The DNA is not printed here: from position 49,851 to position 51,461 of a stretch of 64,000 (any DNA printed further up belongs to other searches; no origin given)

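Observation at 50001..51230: Neverland/DAF-36-type Rieske sterol 7-desaturase candidate in a protist genome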

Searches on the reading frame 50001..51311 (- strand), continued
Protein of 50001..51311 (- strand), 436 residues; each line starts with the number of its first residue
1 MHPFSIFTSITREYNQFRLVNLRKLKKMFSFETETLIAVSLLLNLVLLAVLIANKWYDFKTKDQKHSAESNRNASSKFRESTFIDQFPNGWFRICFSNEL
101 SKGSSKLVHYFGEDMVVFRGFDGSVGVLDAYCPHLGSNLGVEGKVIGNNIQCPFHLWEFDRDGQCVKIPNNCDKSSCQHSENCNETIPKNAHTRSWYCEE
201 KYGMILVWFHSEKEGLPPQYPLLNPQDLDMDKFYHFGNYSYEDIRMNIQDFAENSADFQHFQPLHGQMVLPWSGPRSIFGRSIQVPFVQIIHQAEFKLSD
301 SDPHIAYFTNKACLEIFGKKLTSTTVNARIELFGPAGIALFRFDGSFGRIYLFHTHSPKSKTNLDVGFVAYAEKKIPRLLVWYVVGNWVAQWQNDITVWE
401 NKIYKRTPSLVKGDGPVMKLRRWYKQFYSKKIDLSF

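Call 52: find_encoding_contigs(protein=P0047, flank=10000, max_places=3)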
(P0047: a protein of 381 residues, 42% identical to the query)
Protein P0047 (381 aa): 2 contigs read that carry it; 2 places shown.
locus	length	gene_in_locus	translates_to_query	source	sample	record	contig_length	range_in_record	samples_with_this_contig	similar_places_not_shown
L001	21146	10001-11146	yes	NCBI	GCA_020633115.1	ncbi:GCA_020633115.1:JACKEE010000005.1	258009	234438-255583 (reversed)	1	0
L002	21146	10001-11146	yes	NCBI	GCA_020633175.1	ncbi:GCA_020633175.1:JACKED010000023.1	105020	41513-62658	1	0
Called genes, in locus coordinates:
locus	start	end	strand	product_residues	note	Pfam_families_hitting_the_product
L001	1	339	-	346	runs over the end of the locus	PF13424:TPR_12 (faint), PF00515:TPR_1 (faint), PF07719:TPR_2 (faint), PF08308:PEGA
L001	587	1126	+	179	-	PF00903:Glyoxalase, PF13669:Glyoxalase_4 (faint)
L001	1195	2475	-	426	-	-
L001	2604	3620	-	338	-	PF10974:DUF2804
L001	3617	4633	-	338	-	PF00933:Glyco_hydro_3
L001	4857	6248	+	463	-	PF01743:PolyA_pol, PF12627:PolyA_pol_RNAbd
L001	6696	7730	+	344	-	-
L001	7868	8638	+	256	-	-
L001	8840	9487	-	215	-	-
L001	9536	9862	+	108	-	-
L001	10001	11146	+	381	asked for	PF00355:Rieske, PF19298:KshA_C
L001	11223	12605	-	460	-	-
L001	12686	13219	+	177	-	-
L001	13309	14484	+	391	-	PF00069:Pkinase, PF07714:PK_Tyr_Ser-Thr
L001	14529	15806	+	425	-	PF16697:Yop-YscD_cpl, PF00498:FHA, PF00158:Sigma54_activat, PF14532:Sigma54_activ_2, PF01078:Mg_chelatase (faint), PF07728:AAA_5 (weak), PF25601:AAA_lid_14, PF02954:HTH_8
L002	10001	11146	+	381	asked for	PF00355:Rieske, PF19298:KshA_C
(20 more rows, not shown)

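Call 53: find_encoding_contigs(protein=P0073, flank=10000, max_places=3)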
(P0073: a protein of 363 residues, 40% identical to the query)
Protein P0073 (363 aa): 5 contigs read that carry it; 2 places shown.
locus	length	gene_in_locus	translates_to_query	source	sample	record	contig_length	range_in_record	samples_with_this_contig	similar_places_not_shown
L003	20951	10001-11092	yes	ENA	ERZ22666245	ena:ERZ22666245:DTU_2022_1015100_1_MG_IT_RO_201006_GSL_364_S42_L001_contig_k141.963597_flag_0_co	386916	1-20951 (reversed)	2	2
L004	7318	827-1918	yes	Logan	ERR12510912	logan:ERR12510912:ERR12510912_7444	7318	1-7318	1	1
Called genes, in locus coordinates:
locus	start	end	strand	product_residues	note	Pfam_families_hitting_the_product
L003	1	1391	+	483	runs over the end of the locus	PF08323:Glyco_transf_5, PF13439:Glyco_transf_4 (weak), PF13579:Glyco_trans_4_4 (weak), PF20706:GT4-conflict, PF00534:Glycos_transf_1, PF13692:Glyco_trans_1_4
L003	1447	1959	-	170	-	-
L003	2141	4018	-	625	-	PF01391:Collagen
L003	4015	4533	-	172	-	-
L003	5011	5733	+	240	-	PF07719:TPR_2 (faint), PF13414:TPR_11 (faint), PF13431:TPR_17 (faint)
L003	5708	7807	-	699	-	PF02554:CstA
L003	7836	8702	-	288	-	PF00248:Aldo_ket_red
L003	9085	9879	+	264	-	PF00903:Glyoxalase (weak), PF18029:Glyoxalase_6 (faint)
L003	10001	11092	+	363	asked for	PF00355:Rieske, PF19298:KshA_C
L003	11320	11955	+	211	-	-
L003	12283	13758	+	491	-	PF00069:Pkinase, PF07714:PK_Tyr_Ser-Thr, PF01636:APH (faint)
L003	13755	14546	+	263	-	-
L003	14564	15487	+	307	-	-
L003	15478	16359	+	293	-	PF12679:ABC2_membrane_2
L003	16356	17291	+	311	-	PF00005:ABC_tran, PF13304:AAA_21 (weak)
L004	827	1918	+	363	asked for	PF00355:Rieske, PF19298:KshA_C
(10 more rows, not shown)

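Call 54: search_protein_families(library=pfam, proteins=[P0022, P0028, P0053, P0068, P0083, P0153, P0190, P0164, P0178, P0010], max_evalue=0.01)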
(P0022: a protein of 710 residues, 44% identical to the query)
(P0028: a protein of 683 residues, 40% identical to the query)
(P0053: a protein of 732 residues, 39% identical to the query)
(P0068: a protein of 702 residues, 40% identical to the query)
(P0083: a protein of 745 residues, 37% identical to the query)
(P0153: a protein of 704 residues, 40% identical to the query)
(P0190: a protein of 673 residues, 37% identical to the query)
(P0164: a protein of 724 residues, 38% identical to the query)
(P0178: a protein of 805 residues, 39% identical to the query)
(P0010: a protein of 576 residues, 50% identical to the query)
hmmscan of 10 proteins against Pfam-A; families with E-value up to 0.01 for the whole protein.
P0022 (710 aa): 3 families
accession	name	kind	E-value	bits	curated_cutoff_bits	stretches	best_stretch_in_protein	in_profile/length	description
PF00355.32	Rieske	-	1.3e-22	79.9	20.3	1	383-467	2-85/88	Rieske [2Fe-2S] domain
PF19298.5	KshA_C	-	8e-22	78.8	23.3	1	486-696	1-207/207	3-Ketosteroid 9alpha-hydroxylase C-terminal domain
PF13806.12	Rieske_2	-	0.00032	21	27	1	383-459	2-83/104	Rieske-like [2Fe-2S] domain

P0028 (683 aa): 2 families
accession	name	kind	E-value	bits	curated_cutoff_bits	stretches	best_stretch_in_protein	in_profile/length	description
PF19298.5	KshA_C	-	7.1e-24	85.5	23.3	1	457-669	1-207/207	3-Ketosteroid 9alpha-hydroxylase C-terminal domain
PF00355.32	Rieske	-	1.9e-20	73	20.3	1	354-436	2-83/88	Rieske [2Fe-2S] domain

P0053 (732 aa): 2 families
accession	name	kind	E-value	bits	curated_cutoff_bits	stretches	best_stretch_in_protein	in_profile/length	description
PF00355.32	Rieske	-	1.9e-22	79.4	20.3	1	366-448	2-83/88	Rieske [2Fe-2S] domain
PF19298.5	KshA_C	-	3.3e-22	80.1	23.3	1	471-682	2-207/207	3-Ketosteroid 9alpha-hydroxylase C-terminal domain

P0068 (702 aa): 2 families
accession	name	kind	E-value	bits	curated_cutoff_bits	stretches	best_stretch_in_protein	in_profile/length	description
PF00355.32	Rieske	-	1.9e-20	73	20.3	1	327-409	2-83/88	Rieske [2Fe-2S] domain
PF19298.5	KshA_C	-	1.2e-19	71.7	23.3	1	429-641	1-207/207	3-Ketosteroid 9alpha-hydroxylase C-terminal domain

P0083 (745 aa): 2 families
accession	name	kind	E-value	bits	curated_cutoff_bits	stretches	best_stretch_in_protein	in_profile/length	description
PF00355.32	Rieske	-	3e-18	65.9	20.3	1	339-425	2-86/88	Rieske [2Fe-2S] domain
PF19298.5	KshA_C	-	4.2e-17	63.4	23.3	1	511-696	31-207/207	3-Ketosteroid 9alpha-hydroxylase C-terminal domain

P0153 (704 aa): 3 families
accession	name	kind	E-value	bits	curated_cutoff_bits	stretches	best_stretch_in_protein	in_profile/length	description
PF19298.5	KshA_C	-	6.5e-20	72.5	23.3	1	478-687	2-207/207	3-Ketosteroid 9alpha-hydroxylase C-terminal domain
PF00355.32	Rieske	-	3.8e-19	68.8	20.3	1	371-458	2-85/88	Rieske [2Fe-2S] domain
PF13806.12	Rieske_2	-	8.6e-05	22.9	27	1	371-458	2-84/104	Rieske-like [2Fe-2S] domain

P0190 (673 aa): 2 families
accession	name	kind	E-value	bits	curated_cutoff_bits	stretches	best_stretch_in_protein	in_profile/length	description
PF00355.32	Rieske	-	6.1e-20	71.4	20.3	1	331-411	2-82/88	Rieske [2Fe-2S] domain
PF19298.5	KshA_C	-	4.3e-13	50.3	23.3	1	440-658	1-207/207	3-Ketosteroid 9alpha-hydroxylase C-terminal domain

P0164 (724 aa): 2 families
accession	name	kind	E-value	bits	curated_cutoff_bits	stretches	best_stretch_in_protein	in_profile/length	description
PF19298.5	KshA_C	-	2.4e-21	77.2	23.3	1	470-680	1-207/207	3-Ketosteroid 9alpha-hydroxylase C-terminal domain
PF00355.32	Rieske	-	3.3e-20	72.2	20.3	1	367-450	2-83/88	Rieske [2Fe-2S] domain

P0178 (805 aa): 3 families
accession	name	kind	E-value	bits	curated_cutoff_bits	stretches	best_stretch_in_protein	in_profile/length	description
PF00355.32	Rieske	-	2.2e-21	76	20.3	1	434-518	2-85/88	Rieske [2Fe-2S] domain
PF19298.5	KshA_C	-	3.5e-15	57.1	23.3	2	741-791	157-207/207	3-Ketosteroid 9alpha-hydroxylase C-terminal domain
PF13806.12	Rieske_2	-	0.00019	21.7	27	1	434-535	2-101/104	Rieske-like [2Fe-2S] domain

P0010 (576 aa): 4 families
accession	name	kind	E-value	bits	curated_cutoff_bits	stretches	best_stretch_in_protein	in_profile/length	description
PF19298.5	KshA_C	-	1.5e-22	81.1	23.3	1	165-376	1-207/207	3-Ketosteroid 9alpha-hydroxylase C-terminal domain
PF00355.32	Rieske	-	1e-18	67.5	20.3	1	55-143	2-83/88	Rieske [2Fe-2S] domain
PF13806.12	Rieske_2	-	1e-06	29.1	27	1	55-165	2-103/104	Rieske-like [2Fe-2S] domain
PF22543.2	Rieske_4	-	0.00051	20.7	28.4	1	65-129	9-71/119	Soluble Rieske-type ferredoxin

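Call 67: find_encoding_contigs(protein=P0004, flank=8000, max_places=3)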
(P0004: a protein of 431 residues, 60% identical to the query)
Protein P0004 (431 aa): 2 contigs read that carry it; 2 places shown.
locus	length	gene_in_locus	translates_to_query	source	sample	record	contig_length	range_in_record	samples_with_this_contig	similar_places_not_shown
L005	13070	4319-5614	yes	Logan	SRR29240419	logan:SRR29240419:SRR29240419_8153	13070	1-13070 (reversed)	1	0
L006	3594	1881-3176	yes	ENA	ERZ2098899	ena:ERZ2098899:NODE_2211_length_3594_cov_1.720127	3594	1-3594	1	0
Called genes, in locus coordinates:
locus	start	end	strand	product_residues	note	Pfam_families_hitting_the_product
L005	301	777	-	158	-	PF00071:Ras, PF08477:Roc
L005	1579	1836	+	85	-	-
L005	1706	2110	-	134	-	PF00071:Ras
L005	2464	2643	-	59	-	PF00071:Ras, PF08477:Roc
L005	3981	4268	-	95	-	-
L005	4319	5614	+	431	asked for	PF00355:Rieske, PF19298:KshA_C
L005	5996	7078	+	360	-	-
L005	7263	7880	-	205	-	-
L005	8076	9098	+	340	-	-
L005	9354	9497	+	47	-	-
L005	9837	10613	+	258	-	PF01016:Ribosomal_L27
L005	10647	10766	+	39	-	-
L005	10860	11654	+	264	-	-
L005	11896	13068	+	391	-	?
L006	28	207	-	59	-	PF00071:Ras, PF08477:Roc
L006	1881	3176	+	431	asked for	PF00355:Rieske, PF19298:KshA_C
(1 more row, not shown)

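Call 68: find_encoding_contigs(protein=P0002, flank=10000, max_places=2)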
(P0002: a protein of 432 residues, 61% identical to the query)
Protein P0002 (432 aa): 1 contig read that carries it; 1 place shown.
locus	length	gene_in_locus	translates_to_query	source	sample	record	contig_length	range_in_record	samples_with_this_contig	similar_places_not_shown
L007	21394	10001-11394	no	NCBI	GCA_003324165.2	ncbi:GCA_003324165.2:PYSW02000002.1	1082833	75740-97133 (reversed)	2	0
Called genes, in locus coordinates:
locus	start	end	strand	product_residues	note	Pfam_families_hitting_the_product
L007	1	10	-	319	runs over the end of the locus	-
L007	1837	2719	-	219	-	PF00009:GTP_EFTU (faint), PF00025:Arf, PF00071:Ras, PF01926:MMR_HSR1, PF03193:RsgA_GTPase (faint), PF08477:Roc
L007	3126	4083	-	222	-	PF00025:Arf, PF03193:RsgA_GTPase (faint), PF00071:Ras, PF01926:MMR_HSR1 (weak), PF08477:Roc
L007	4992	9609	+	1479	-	PF00023:Ank (faint)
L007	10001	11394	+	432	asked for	PF00355:Rieske, PF19298:KshA_C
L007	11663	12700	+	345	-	-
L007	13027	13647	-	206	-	-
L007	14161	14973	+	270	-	PF01016:Ribosomal_L27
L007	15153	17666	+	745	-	-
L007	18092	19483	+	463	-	-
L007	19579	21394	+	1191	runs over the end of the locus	PF13967:RSN1_TM (weak), PF14703:PHM7_cyt, PF02714:RSN1_7TM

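Call 70: predict_structure(alignment_id=A2)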
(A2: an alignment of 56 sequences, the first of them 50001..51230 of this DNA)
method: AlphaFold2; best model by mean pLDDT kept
length: 409 residues; sequences in the alignment: 56
mean_pLDDT: 93.7   pTM: 0.87
mean pLDDT of the five models: 93.7, 93.6, 92.9, 92.7, 92.3
residues with pLDDT >= 90: 360; 70-90: 31; 50-70: 16; < 50: 2
segments of 3 or more residues with pLDDT < 50: none
pLDDT, mean of each block of 10 residues (from residue 1): 73 95 94 89 93 96 98 98 98 98 98 98 98 98 70 66 96 98 88 94 94 95 94 93 95 96 97 98 97 97 98 98 98 97 98 96 95 94 92 96 89
secondary structure, 60 per line:
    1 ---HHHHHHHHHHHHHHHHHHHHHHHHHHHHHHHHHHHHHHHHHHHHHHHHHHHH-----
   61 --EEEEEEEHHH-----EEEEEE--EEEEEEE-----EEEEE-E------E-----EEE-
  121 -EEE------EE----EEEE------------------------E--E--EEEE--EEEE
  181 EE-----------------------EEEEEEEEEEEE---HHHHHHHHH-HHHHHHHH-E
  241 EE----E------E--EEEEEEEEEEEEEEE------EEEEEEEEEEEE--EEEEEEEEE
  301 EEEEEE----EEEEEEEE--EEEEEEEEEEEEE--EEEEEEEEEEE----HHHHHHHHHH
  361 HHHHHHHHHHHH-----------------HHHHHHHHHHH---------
elements in order: H4-55 E63-69 E78-83 E86-92 E98-102 E117-119 E122-124 E137-140 E171-174 E177-182 E206-217 H221-229 H231-238 E240-242 E257-271 E278-289 E292-306 E311-318 E321-333 E336-346 H351-372 H390-400

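Call 72: fold_search(model_id=the predicted structure, library=pdb)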
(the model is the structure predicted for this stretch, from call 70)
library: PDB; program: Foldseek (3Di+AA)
matches with E <= 10: 1410; with E <= 0.001: 168
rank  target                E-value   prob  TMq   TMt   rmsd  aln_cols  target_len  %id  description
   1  4qdf_B                6.6e-24  1.00  0.65  0.74   4.2       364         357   23  Crystal structure of apo KshA5 and KshA1 in complex with 1,4-30Q-CoA from R. rhodochrous (released 2014-07-30)
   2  4qdc                  1.3e-23  1.00  0.64  0.71   4.1       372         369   23  Crystal structure of 3-ketosteroid-9-alpha-hydroxylase 5 (KshA5) from R. rhodochrous in complex with FE2/S2 (INORGANIC)  (released 2014-07-30)
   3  4qdf_A                7.3e-23  1.00  0.64  0.72   4.2       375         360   23  Crystal structure of apo KshA5 and KshA1 in complex with 1,4-30Q-CoA from R. rhodochrous (released 2014-07-30)
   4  4qdd                  1.1e-22  1.00  0.67  0.74   3.6       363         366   23  Crystal structure of 3-ketosteroid-9-alpha-hydroxylase 5 (KshA5) from R. rhodochrous in complex with 1,4-30Q-CoA (released 2014-07-30)
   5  4qck                  5.3e-22  1.00  0.63  0.71   4.6       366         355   24  Crystal structure of 3-ketosteroid-9-alpha-hydroxylase (KshA) from M. tuberculosis in complex with 4-androstene-3,17-dio (released 2014-07-30)
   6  2zyl                  6.9e-22  1.00  0.62  0.70   4.5       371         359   24  Crystal structure of 3-ketosteroid-9-alpha-hydroxylase (KshA) from M. tuberculosis (released 2009-03-03)
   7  7szh_B                6.2e-20  1.00  0.61  0.75   5.4       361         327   18  Structure of the Rieske Non-heme Iron Oxygenase SxtT with beta-saxitoxinol Bound (released 2022-01-19)
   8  6wnb_B                7.3e-20  1.00  0.61  0.75   5.1       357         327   18  Structure of the Rieske non-heme iron oxygenase SxtT with dideoxysaxitoxin bound (released 2020-06-17)
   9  7sze_A                1.2e-19  1.00  0.61  0.77   4.7       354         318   19  Structure of the Rieske Non-heme Iron Oxygenase GxtA with Saxitoxin Bound (released 2022-01-19)
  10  6wn3_C                1.2e-19  1.00  0.60  0.76   5.2       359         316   20  Structure of the Rieske non-heme iron oxygenase SxtT (released 2020-06-17)
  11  6wnb_A                1.7e-19  1.00  0.61  0.76   5.0       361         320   18  Structure of the Rieske non-heme iron oxygenase SxtT with dideoxysaxitoxin bound (released 2020-06-17)
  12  6wn3_B                1.8e-19  1.00  0.61  0.75   5.5       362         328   18  Structure of the Rieske non-heme iron oxygenase SxtT (released 2020-06-17)
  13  7szf_C                2.1e-19  1.00  0.61  0.75   5.0       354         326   19  Structure of the Rieske Non-heme Iron Oxygenase GxtA with beta-Saxitoxinol Bound (released 2022-01-19)
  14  6wnb_C                2.4e-19  1.00  0.61  0.77   4.6       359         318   20  Structure of the Rieske non-heme iron oxygenase SxtT with dideoxysaxitoxin bound (released 2020-06-17)
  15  7szf_B                2.6e-19  1.00  0.62  0.78   4.2       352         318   19  Structure of the Rieske Non-heme Iron Oxygenase GxtA with beta-Saxitoxinol Bound (released 2022-01-19)
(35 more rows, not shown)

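Call 86: search_protein_families(library=ncbifam, proteins=[P0047, P0065, P0052, P0073, P0353, P0194, P0007, P0244], max_evalue=1e-8)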
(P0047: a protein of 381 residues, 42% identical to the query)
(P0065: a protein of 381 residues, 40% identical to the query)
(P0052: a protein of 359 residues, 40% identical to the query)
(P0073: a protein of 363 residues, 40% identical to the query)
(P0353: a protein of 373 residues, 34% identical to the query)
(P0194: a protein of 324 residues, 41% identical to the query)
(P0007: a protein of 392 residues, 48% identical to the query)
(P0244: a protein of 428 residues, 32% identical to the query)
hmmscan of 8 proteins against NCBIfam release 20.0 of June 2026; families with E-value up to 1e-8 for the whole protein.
P0047 (381 aa): 1 family
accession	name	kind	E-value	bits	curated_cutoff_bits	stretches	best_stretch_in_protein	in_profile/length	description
NF052579.1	BetMthstMoxSdmAMthl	equivalog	6.3e-16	58.3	600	1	28-145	7-126/351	4beta-methylsterol monooxygenase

P0065 (381 aa): 1 family
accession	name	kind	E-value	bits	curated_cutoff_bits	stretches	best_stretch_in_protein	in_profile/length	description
NF052579.1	BetMthstMoxSdmAMthl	equivalog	8.5e-12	44.7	600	1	48-202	18-174/351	4beta-methylsterol monooxygenase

P0052 (359 aa): 0 families

P0073 (363 aa): 1 family
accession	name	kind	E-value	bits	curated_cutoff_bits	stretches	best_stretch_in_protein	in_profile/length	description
NF052579.1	BetMthstMoxSdmAMthl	equivalog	1.7e-12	47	600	1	14-181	18-174/351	4beta-methylsterol monooxygenase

P0353 (373 aa): 2 families
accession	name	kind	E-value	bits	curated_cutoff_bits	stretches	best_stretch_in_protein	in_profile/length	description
NF052579.1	BetMthstMoxSdmAMthl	equivalog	6.9e-20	71.3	600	1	54-207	16-174/351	4beta-methylsterol monooxygenase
TIGR02377.1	MocE_fam_FeS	subfamily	1.4e-10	41.1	136.15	1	56-134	2-81/101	MocE family 2Fe-2S type ferredoxin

P0194 (324 aa): 1 family
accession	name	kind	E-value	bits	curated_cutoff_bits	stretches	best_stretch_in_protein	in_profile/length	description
NF052579.1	BetMthstMoxSdmAMthl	equivalog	3.2e-16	59.2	600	1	20-176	16-175/351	4beta-methylsterol monooxygenase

P0007 (392 aa): 1 family
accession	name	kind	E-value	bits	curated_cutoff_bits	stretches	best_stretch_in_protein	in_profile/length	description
NF052579.1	BetMthstMoxSdmAMthl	equivalog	5e-13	48.7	600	1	67-279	17-223/351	4beta-methylsterol monooxygenase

P0244 (428 aa): 2 families
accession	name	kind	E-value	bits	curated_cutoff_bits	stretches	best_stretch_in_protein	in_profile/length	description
NF052579.1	BetMthstMoxSdmAMthl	equivalog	4.8e-14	52.1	600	1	79-246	16-182/351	4beta-methylsterol monooxygenase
TIGR02378.1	nirD_assim_sml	equivalog_domain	1.3e-09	38.2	74.65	1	81-187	2-103/105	nitrite reductase small subunit NirD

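Call 89: find_encoding_contigs(protein=P0001, flank=3000, max_places=3)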
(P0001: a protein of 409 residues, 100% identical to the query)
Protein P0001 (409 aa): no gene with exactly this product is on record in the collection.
